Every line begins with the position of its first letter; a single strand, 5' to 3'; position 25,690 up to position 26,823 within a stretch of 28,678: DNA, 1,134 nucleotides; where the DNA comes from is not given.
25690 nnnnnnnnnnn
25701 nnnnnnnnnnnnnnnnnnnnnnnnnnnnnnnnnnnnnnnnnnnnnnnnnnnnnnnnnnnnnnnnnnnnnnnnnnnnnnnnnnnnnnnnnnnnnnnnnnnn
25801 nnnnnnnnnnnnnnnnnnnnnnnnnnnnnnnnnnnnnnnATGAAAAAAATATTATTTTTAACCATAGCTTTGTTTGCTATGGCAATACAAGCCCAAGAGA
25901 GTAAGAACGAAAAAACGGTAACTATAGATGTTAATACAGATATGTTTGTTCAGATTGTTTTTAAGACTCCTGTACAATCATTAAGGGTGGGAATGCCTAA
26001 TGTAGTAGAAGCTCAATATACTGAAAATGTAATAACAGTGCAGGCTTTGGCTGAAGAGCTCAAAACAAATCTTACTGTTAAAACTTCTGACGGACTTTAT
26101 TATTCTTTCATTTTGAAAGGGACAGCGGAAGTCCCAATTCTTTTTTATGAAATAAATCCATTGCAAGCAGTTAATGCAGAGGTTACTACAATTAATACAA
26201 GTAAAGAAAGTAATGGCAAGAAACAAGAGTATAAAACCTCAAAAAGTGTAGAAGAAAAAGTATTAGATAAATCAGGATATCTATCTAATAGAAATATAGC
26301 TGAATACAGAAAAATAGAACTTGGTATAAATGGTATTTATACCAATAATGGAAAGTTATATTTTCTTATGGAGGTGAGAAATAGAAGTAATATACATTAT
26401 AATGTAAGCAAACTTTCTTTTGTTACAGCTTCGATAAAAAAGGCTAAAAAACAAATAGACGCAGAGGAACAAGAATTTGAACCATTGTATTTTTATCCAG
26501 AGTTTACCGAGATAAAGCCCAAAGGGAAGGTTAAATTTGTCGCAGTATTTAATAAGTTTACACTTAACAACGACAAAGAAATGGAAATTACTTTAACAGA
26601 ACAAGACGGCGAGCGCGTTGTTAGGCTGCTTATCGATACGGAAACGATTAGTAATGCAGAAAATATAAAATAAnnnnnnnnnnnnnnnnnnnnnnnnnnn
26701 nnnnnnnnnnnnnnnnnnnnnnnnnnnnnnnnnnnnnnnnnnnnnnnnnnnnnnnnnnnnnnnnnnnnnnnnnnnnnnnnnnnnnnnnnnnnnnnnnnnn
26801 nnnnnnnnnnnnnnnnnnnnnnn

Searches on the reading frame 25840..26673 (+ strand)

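Call 55: search_protein_families(library=pfam, proteins=[window:25840-26673:+], max_evalue=0.001)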
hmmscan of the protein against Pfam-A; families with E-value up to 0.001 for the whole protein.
window:25840-26673:+ (277 aa): 3 families
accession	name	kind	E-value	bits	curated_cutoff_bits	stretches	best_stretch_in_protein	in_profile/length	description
PF13595.11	DUF4138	-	3e-34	118.9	31.1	1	29-276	1-245/245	Domain of unknown function (DUF4138)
PF03524.21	CagX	-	0.00047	20.5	34.2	1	23-117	10-107/198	Conjugal transfer protein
PF09544.15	DUF2381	-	0.00067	19.5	29.2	0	142-262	170-284/288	Protein of unknown function (DUF2381)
